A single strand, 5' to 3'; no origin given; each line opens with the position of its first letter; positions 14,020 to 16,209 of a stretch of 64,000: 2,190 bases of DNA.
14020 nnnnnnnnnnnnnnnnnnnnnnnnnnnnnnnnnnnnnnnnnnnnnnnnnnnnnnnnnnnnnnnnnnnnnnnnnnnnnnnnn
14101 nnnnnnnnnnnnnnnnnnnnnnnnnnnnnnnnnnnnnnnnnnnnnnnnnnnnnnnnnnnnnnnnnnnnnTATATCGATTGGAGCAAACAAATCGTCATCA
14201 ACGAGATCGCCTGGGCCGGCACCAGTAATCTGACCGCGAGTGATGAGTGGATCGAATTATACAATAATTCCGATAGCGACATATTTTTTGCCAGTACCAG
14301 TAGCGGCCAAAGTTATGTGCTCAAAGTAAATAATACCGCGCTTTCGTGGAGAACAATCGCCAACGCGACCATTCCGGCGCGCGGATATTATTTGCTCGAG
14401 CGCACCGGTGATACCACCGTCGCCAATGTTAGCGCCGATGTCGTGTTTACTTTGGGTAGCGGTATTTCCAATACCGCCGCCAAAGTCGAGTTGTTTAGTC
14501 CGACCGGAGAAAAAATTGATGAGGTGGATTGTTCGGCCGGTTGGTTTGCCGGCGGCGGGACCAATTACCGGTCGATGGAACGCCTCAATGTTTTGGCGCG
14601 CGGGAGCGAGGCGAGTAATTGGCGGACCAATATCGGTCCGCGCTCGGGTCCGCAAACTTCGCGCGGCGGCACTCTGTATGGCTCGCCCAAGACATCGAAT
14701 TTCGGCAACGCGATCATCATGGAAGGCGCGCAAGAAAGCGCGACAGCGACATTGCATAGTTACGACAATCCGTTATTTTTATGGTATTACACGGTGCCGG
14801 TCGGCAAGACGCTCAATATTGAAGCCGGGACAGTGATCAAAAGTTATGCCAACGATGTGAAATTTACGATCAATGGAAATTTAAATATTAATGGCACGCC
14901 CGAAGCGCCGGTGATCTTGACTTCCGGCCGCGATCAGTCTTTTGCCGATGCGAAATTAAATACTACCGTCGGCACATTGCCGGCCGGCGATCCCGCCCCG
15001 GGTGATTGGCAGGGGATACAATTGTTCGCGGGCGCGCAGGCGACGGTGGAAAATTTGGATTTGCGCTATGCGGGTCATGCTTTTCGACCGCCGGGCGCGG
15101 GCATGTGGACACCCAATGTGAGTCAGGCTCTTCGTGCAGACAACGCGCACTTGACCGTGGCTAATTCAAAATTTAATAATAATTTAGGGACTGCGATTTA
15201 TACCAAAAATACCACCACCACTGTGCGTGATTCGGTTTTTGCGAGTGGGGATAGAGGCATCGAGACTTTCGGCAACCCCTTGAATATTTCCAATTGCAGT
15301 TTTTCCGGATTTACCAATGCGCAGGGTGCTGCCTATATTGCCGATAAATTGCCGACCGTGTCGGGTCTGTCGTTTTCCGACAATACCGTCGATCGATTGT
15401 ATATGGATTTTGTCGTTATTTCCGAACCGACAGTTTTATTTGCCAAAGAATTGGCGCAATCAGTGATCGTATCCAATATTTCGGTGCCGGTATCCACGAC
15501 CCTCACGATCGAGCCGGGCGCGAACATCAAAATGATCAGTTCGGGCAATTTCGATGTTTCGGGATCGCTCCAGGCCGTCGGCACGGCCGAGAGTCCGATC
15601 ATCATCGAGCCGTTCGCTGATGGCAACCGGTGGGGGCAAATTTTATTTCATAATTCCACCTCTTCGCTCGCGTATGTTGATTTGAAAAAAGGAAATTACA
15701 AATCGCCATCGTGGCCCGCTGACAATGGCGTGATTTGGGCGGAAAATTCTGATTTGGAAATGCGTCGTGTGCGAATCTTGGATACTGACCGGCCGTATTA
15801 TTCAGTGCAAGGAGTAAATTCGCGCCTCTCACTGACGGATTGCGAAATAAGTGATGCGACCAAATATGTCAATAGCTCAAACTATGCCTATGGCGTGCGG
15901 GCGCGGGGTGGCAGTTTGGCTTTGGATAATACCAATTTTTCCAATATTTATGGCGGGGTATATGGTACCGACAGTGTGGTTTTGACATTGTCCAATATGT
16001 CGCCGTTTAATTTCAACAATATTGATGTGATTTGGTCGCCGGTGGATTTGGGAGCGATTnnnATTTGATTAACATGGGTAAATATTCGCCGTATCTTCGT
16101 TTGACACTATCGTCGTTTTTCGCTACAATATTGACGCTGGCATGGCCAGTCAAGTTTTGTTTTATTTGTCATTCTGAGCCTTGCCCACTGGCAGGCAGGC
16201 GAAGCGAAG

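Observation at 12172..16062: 1296-aa secreted protein combining a zinc phospholipase C-like domain, a lamin-tail domain and beta-helix repeats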

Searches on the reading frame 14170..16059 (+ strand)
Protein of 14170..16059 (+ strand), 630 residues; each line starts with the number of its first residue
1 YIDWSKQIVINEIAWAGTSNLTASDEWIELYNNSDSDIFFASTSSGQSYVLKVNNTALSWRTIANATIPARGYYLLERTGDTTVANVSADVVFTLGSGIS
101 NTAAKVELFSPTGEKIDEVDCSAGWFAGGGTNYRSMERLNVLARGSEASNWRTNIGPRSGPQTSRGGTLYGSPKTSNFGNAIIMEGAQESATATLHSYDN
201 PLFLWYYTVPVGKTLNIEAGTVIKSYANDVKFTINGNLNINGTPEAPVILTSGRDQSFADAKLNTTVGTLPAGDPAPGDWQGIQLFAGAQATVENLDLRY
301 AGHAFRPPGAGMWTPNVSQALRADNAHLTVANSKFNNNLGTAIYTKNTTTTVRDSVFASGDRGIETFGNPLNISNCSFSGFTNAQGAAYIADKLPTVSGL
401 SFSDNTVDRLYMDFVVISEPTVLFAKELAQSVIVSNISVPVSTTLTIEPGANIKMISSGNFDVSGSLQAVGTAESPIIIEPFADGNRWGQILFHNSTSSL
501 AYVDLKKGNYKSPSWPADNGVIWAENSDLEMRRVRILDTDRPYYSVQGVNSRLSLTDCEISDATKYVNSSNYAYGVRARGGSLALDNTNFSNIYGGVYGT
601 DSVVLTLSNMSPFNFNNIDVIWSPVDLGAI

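Call 27: find_homologous_proteins(query=window:14170-16059:+, max_evalue=0.00001)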
Query window:14170-16059:+ (630 aa): 132 proteins with E <= 0.00001 among 8000 candidates; the best 120 are listed.
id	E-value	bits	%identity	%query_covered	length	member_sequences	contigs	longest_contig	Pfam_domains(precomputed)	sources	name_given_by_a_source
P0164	1.8e-168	580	45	100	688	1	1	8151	PF00932.26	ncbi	-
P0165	4.9e-141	489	42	99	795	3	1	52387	PF00932.26,PF28492.1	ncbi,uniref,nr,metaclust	ncbi:MAG: RHS repeat-associated core domain protein [Candidatus Magasanikbacteria bacterium GW2011_G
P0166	3.2e-127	444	42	91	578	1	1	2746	-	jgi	jgi:hypothetical protein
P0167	6.4e-118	413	40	100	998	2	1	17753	PF00932.26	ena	-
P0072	6.6e-92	327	45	61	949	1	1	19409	PF00932.26,PF28492.1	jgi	-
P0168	3.1e-90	322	43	61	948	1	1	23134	PF00932.26,PF28492.1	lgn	-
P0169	4.3e-90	321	38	77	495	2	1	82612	-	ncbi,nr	ncbi:MAG: hypothetical protein PHY40_02295, partial [Patescibacteria group bacterium]|nr:hypothetica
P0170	1.4e-86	310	45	60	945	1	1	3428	PF13229.13,PF00932.26,PF28492.1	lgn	-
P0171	3.8e-86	308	34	98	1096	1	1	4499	PF00932.26,PF28492.1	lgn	-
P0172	3.8e-85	305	34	98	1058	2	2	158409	PF00932.26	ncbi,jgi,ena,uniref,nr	ncbi:MAG: hypothetical protein COU31_00410 [Candidatus Magasanikbacteria bacterium CG10_big_fil_rev_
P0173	4.1e-82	295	42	60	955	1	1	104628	PF00932.26,PF28492.1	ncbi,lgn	-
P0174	1.3e-81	293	41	60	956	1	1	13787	PF00932.26,PF28492.1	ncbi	-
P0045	1.7e-81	293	44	55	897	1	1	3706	-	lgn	-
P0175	2.5e-81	292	32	98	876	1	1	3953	PF00932.26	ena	-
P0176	8.9e-80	287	33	99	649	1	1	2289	PF00932.26,PF28492.1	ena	-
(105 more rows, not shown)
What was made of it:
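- LTD co-occurs with SNase, OB-fold, HhH, PLD-like and MBL domains (call 27).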

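Call 30: search_protein_families(library=pfam, proteins=[P0165], max_evalue=1)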
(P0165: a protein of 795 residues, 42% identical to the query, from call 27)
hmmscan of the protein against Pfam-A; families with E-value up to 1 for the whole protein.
P0165 (795 aa): 3 families
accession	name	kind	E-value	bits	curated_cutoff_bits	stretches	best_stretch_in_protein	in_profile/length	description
PF00932.25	LTD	-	1e-09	39.2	34.3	1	171-285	5-106/109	Lamin Tail Domain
PF21668.3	RPOC_hybrid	-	0.0048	17.1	27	1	344-396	16-69/102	DNA-directed RNA polymerase subunit beta', hybrid domain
PF13229.12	Beta_helix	-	0.016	15.2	25.9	2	490-547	8-68/158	Right handed beta helix region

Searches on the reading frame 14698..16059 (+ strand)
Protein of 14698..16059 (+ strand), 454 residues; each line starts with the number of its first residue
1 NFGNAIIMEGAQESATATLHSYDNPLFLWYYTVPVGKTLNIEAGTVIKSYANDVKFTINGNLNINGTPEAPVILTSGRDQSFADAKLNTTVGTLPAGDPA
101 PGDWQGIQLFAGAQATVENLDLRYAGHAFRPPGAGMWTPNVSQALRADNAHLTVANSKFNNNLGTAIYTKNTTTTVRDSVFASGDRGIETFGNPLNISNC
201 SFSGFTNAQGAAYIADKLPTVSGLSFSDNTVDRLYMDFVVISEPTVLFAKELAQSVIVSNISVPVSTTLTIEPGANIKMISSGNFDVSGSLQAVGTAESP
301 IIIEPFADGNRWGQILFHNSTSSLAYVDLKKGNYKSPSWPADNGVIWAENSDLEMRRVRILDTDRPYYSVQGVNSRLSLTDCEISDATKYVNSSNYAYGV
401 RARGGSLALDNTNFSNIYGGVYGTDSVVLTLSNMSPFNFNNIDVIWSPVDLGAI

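Call 6: search_protein_families(library=pfam, proteins=[window:14698-16059:+], max_evalue=10)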
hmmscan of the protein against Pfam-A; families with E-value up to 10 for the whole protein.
seq(454 aa): 2 families
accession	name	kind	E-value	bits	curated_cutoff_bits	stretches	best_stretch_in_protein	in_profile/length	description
PF13229.12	Beta_helix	-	3.6e-10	40.1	25.9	2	148-237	7-98/158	Right handed beta helix region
PF12708.12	Pect-lyase_RHGA_epim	-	0.0002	21.7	27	1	117-229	102-208/213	Rhamnogalacturonase A/epimerase, pectate lyase-like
